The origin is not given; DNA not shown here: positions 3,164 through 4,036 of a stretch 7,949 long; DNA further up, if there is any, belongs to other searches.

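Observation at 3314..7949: Tandemly duplicated two-gene module: membrane-anchored helical protein translationally coupled to a large secreted orphan protein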

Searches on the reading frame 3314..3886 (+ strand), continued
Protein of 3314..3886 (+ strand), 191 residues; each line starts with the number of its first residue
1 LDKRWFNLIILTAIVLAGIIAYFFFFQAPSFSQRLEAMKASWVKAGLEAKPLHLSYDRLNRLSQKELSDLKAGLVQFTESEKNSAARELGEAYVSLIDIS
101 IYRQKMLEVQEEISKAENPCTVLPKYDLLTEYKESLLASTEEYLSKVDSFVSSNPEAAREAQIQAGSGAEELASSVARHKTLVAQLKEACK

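Call 39: find_encoding_contigs(protein=P0054, flank=10000, max_places=2)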
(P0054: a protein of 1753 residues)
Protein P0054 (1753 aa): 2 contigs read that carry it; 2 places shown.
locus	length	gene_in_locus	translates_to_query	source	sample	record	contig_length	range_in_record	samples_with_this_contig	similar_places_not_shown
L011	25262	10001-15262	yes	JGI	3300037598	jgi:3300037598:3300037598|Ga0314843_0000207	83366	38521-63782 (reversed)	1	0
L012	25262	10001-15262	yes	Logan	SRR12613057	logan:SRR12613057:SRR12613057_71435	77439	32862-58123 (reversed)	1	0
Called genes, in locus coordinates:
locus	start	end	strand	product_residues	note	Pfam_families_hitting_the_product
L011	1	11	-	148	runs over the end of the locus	PF12840:HTH_20, PF13545:HTH_Crp_2 (faint), PF01022:HTH_5 (weak), PF13412:HTH_24 (weak)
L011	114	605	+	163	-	PF01025:GrpE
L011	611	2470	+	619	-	PF00012:HSP70, PF06723:MreB_Mbl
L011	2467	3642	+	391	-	PF00226:DnaJ, PF01556:DnaJ_C, PF00684:DnaJ_CXXCXGXG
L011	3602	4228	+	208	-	PF01636:APH (faint), PF07714:PK_Tyr_Ser-Thr, PF06293:Kdo, PF00069:Pkinase, PF01163:RIO1 (weak), PF03109:ABC1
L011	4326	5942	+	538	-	PF03169:OPT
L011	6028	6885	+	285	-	PF03239:FTR1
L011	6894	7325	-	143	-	-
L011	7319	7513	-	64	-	PF04405:ScdA_N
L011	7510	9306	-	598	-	PF04405:ScdA_N (faint), PF08984:DUF1858, PF00115:COX1, PF05940:NnrS (weak), PF08984:DUF1858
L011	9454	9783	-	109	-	PF01022:HTH_5, PF01978:TrmB (weak)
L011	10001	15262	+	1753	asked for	-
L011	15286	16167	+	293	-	-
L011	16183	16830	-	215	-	-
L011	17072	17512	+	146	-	PF08069:Ribosomal_S13_N, PF00312:Ribosomal_S15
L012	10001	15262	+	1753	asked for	-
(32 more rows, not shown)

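Call 44: search_protein_families(library=pfam, alignment_id=A3, max_evalue=0.01)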
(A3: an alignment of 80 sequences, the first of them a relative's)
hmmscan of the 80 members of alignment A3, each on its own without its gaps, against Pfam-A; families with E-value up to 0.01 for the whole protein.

A. member 1, P0001 (191 aa): 0 families

B. families by the number of members that match (of 80 scanned): 13 families
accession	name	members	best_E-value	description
PF06422.18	PDR_CDR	1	0.00057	CDR ABC transporter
PF11987.13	IF-2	1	0.0019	Translation-initiation factor 2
PF22905.2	Hydro_N_hd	1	0.0045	Hydrolase N-terminal helical domain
PF16298.10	DUF4940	1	0.0052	Domain of unknown function (DUF4940)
PF07737.17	ATLF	1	0.0059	Anthrax toxin lethal factor, N- and C-terminal domain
PF05667.16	CCDC22_CC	1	0.0064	CCDC22 protein coiled-coil region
PF00888.28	Cullin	1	0.0068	Cullin family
PF07303.18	Occludin_ELL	1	0.0069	Occludin homology domain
PF13786.12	DUF4179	1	0.0075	Domain of unknown function (DUF4179)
PF04054.21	Not1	1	0.0081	CCR4-Not complex component, Not1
PF08656.15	DASH_Dad3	1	0.0091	DASH complex subunit Dad3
PF12296.13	HsbA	1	0.0092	Hydrophobic surface binding protein A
PF14527.11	LAGLIDADG_WhiA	1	0.0093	WhiA LAGLIDADG-like domain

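Call 45: search_solved_structures(query=A3, max_evalue=1)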
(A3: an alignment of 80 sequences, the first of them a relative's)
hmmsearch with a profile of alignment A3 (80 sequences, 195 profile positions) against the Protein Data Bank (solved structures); distinct sequences matched with E-value up to 1: 12.
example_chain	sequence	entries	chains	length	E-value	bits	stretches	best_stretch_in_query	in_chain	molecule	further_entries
8zwz_A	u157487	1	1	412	0.011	18.6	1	104-171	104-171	Diterpene synthase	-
7sax_C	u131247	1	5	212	0.023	17.6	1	63-157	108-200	GldL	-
4v06_A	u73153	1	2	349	0.08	15.8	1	67-132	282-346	TRYPTOPHAN 5-HYDROXYLASE 2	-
9hb7_A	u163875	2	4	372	0.092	15.6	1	67-132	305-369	Tryptophan 5-hydroxylase 2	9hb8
7wiy_B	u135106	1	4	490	0.15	15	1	67-132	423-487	Tryptophan 5-hydroxylase 2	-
1g6u_A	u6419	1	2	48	0.16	14.9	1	42-80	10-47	DOMAIN SWAPPED DIMER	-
6wbp_A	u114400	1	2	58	0.23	14.3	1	106-155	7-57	Septin-6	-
6ekk_A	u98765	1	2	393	0.36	13.7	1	49-108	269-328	DENN domain-containing protein 1A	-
7rkc_A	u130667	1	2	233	0.38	13.6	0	57-114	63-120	D_3_633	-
9llg_M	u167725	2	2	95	0.39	13.6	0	3-27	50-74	De novo designed negative allosteric GPCR exoframe modulator targeting TM5/6/7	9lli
4pz1_A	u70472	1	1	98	0.77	12.6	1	129-177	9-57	sHIP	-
4mer_A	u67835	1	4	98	0.96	12.3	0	129-175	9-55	streptococcal Histidine-rich glycoprotein Interacting Protein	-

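Call 46: search_protein_families(library=ncbifam, proteins=[window:3314-3886:+, L007:12080-17788:+, L001:13336-14559:+, L001:14585-15814:+], max_evalue=0.1)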
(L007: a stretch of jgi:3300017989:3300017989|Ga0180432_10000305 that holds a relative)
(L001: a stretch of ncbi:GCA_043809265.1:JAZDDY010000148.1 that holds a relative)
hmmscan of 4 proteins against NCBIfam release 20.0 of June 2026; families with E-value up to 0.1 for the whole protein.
window:3314-3886:+ (191 aa): 0 families

L007:12080-17788:+ (1903 aa): 6 families
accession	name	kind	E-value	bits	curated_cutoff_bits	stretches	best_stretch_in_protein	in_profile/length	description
NF008112.0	PRK10859.1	equivalog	4e-09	35.4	354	1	805-871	305-365/483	membrane-bound lytic murein transglycosylase MltF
NF047373.1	BB0259_flg_lyt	exception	1.5e-08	33.9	234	1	797-870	557-630/705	flagellar assembly lytic transglycosylase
NF008631.0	PRK11619.1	equivalog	6.9e-07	28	536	1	801-872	492-567/644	murein transglycosylase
NF011856.0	PRK15328.1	equivalog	0.0018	17.8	208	1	796-865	26-99/160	type III secretion system invasion protein IagB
NF008670.0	PRK11671.1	equivalog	0.002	17.4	375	1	796-937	200-333/359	membrane-bound lytic murein transglycosylase MltC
NF012014.0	PRK15470.1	equivalog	0.04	13.5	233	0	798-868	49-124/203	membrane-bound lytic murein transglycosylase EmtA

L001:13336-14559:+ (408 aa): 0 families

L001:14585-15814:+ (410 aa): 0 families

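Call 59: list_cluster_members(proteins=[P0033, P0037, P0041, P0052, P0059, P0062, P0078, P0085, P0093, P0147])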
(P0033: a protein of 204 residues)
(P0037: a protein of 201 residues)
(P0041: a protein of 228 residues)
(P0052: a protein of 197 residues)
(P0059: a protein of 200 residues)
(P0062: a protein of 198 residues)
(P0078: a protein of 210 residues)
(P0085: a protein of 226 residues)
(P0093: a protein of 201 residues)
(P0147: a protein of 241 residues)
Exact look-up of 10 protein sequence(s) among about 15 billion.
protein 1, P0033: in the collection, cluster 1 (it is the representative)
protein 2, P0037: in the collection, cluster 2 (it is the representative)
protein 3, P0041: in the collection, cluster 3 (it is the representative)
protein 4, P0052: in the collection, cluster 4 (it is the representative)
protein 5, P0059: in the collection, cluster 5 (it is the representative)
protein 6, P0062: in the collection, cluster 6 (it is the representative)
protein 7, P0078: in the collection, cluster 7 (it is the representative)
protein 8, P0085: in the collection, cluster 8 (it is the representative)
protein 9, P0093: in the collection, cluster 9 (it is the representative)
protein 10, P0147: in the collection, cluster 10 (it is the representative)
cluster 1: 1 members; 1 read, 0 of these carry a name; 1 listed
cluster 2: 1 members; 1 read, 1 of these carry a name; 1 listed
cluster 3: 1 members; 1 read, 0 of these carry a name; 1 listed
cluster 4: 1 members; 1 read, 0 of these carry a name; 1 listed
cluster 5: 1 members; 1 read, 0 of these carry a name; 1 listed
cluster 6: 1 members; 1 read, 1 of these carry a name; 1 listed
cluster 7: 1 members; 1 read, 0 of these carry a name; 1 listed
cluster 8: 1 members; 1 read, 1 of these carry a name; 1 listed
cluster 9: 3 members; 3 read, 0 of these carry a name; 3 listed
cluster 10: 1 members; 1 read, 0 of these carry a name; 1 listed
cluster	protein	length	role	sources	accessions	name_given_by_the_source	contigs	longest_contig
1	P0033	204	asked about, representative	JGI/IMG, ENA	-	-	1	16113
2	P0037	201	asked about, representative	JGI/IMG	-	hypothetical protein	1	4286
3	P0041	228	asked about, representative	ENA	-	-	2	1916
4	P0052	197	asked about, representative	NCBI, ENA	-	-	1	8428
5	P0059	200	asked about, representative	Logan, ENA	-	-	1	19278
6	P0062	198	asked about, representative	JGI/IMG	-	hypothetical protein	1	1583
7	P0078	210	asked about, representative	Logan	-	-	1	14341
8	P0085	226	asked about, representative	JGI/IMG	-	hypothetical protein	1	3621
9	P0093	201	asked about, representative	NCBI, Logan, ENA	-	-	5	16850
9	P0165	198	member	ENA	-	-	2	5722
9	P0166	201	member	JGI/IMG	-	-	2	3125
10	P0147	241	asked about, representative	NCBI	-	-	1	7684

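Call 60: find_encoding_contigs(protein=P0059, flank=8000, max_places=1)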
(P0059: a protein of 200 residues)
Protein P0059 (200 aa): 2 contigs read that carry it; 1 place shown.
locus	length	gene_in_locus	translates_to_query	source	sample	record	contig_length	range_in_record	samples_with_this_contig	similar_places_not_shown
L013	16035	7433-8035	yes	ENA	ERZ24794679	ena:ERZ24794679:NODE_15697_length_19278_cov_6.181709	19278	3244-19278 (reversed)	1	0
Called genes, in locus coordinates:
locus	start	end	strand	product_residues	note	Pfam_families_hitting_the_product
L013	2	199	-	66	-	?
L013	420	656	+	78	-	-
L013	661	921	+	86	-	-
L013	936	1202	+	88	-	-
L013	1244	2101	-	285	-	PF01047:MarR, PF12802:MarR_2 (weak), PF13412:HTH_24, PF24034:DUF7343 (weak), PF09339:HTH_IclR (weak)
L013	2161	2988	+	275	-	PF00398:RrnaAD, PF13649:Methyltransf_25 (weak)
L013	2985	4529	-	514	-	PF02885:Glycos_trans_3N, PF00591:Glycos_transf_3, PF07831:PYNP_C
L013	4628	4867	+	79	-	PF24434:DUF7557 (weak)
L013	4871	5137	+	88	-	PF05016:ParE_toxin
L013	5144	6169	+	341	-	PF00752:XPG_N, PF00867:XPG_I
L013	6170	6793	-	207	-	-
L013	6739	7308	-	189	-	-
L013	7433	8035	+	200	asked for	-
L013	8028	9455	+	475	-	-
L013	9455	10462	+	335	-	-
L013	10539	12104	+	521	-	-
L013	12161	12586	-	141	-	PF05168:HEPN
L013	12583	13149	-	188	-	PF01909:NTP_transf_2, PF18765:Polbeta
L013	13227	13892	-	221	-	PF01135:PCMT, PF01269:Fibrillarin (weak), PF01209:Ubie_methyltran (weak), PF13847:Methyltransf_31, PF08241:Methyltransf_11 (weak), PF13649:Methyltransf_25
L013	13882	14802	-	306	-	PF26553:PDDEXK_19, PF01381:HTH_3 (weak)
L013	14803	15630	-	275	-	PF01040:UbiA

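Call 61: find_encoding_contigs(protein=P0093, flank=8000, max_places=1)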
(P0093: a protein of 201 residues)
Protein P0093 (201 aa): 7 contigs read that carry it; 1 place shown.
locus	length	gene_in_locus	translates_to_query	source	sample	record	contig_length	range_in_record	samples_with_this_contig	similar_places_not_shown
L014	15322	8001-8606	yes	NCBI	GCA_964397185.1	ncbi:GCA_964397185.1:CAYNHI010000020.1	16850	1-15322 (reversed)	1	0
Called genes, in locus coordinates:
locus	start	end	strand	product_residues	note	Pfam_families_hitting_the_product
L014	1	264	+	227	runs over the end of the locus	PF05552:MS_channel_1st_1 (faint)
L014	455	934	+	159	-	PF21473:OB_Ssb-like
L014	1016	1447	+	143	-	-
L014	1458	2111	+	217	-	PF20108:DUF6498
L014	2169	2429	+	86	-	-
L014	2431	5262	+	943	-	PF00133:tRNA-synt_1, PF01921:tRNA-synt_1f (faint), PF09334:tRNA-synt_1g, PF01406:tRNA-synt_1e (weak), PF08264:Anticodon_1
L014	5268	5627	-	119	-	-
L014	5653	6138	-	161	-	-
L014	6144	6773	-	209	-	-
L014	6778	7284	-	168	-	PF14512:TM1586_NiRdase, PF00881:Nitroreductase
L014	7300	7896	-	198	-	-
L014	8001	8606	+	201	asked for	-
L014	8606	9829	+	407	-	-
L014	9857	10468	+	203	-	-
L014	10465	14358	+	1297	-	PF01464:SLT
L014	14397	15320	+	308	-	?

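Call 62: find_encoding_contigs(protein=P0078, flank=8000, max_places=1)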
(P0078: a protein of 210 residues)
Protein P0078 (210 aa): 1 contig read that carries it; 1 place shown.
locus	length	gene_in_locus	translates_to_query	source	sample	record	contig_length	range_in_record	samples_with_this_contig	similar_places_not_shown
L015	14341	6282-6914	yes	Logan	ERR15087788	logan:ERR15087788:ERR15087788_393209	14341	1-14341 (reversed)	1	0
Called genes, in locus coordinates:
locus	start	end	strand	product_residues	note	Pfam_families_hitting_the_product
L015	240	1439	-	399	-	PF13495:Phage_int_SAM_4, PF00589:Phage_integrase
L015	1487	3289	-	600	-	PF00117:GATase, PF07722:Peptidase_C26 (weak), PF02540:NAD_synthase (faint), PF01507:PAPS_reduct (weak), PF06508:QueC (faint), PF00958:GMP_synt_C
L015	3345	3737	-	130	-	-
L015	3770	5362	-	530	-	-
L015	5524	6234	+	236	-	-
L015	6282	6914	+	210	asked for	-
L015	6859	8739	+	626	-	-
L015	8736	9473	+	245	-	-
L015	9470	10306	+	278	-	-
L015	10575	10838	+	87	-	-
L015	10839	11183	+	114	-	-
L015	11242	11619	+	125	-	PF24250:HVO_2718 (weak), PF01381:HTH_3 (weak)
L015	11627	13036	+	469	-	PF02163:Peptidase_M50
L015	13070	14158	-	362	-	PF00091:Tubulin, PF12327:FtsZ_C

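Call 70: find_related_loci(query=A8, collection=genome_contigs, flank=8000)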
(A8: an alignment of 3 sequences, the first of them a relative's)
Query A8 (189 aa) in genome_contigs; peptide patterns used: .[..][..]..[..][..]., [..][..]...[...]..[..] (x = any residue, [..] = any of these).
111 stretches matched a pattern; 1 encode a relative of the query (tblastn E <= 1e-3); 1 distinct loci.
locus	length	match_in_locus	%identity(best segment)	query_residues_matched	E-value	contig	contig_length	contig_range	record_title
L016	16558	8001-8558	42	1-188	3e-34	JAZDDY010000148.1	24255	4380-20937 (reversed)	MAG: Candidatus Iainarchaeum archaeon isolate MEGAHIT-group-0.114 k141_12736922, whole genome shotgun sequence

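Call 74: search_protein_families(library=padloc, proteins=[window:3314-3886:+], max_evalue=0.01)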
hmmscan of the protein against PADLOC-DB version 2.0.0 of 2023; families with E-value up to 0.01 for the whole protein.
window:3314-3886:+ (191 aa): 0 families

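Call 75: search_protein_families(library=phrogs, proteins=[window:3314-3886:+], max_evalue=0.01)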
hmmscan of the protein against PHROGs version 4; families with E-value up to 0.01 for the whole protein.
window:3314-3886:+ (191 aa): 1 family
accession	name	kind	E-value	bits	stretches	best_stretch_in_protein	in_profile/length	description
phrog_4682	-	unknown function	0.0035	17.8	1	53-140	140-224/280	-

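Call 82: find_related_loci(query=A8, collection=metagenome_contigs, flank=7000)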
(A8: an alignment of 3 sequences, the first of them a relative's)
Query A8 (189 aa) in metagenome_contigs; peptide patterns used: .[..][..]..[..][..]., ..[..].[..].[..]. (x = any residue, [..] = any of these).
261 stretches matched a pattern, but none encodes a relative of the query by tblastn (E <= 1e-3).

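Call 84: fold_search(model_id=the predicted structure, library=viral)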
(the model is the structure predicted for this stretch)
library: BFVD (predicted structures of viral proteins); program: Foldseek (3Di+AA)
matches with E <= 10: 406; with E <= 0.001: 0
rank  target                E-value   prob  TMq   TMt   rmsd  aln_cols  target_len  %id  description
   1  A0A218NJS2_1          2.3e-01  0.30  0.23  0.08  17.4       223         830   10  Putative non-structural protein [Picornavirales N_OV_080]
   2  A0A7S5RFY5            2.6e-01  0.66  0.33  0.16  24.9       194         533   12  (no name in the UniProt tables at hand)
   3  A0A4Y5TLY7            2.7e-01  0.16  0.19  0.08  18.2       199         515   12  (no name in the UniProt tables at hand)
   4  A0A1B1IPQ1            3.0e-01  0.23  0.23  0.15  22.2       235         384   11  (no name in the UniProt tables at hand)
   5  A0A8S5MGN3            5.9e-01  0.16  0.19  0.15  13.5       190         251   13  Uncharacterized protein [Podoviridae sp. ct1h53]
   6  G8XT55                6.5e-01  0.21  0.27  0.21  22.0       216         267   11  Membrane protein S29 [Saimiriine betaherpesvirus 4]
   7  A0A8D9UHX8            6.5e-01  0.13  0.20  0.18  22.8       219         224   12  Uncharacterized protein [Bacteriophage sp.]
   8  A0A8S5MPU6            7.2e-01  0.07  0.16  0.08  34.9       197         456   13  Spore cortex-lytic enzyme [Podoviridae sp. ctoqT5]
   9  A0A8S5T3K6            7.6e-01  0.23  0.26  0.08  12.0       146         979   14  Tail tape measure protein [Siphoviridae sp. ctg8V11]
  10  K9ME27                8.0e-01  0.35  0.33  0.34  21.8       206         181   11  (no name in the UniProt tables at hand)
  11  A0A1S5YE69            8.4e-01  0.41  0.29  0.19  17.1       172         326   11  ORF99 [Betabaculovirus altermyunipunctae]
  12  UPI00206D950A         8.4e-01  0.14  0.24  0.25  25.6       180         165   14  (no name look-up for this kind of identifier)
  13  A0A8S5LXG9            8.4e-01  0.13  0.16  0.16  22.1       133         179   11  Uncharacterized protein [Myoviridae sp. ctZgq1]
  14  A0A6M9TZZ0            8.8e-01  0.28  0.30  0.22  31.3       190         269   10  Uncharacterized protein [Drosophila-associated filamentous virus]
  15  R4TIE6                8.8e-01  0.14  0.23  0.21  30.3       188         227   13  (no name in the UniProt tables at hand)
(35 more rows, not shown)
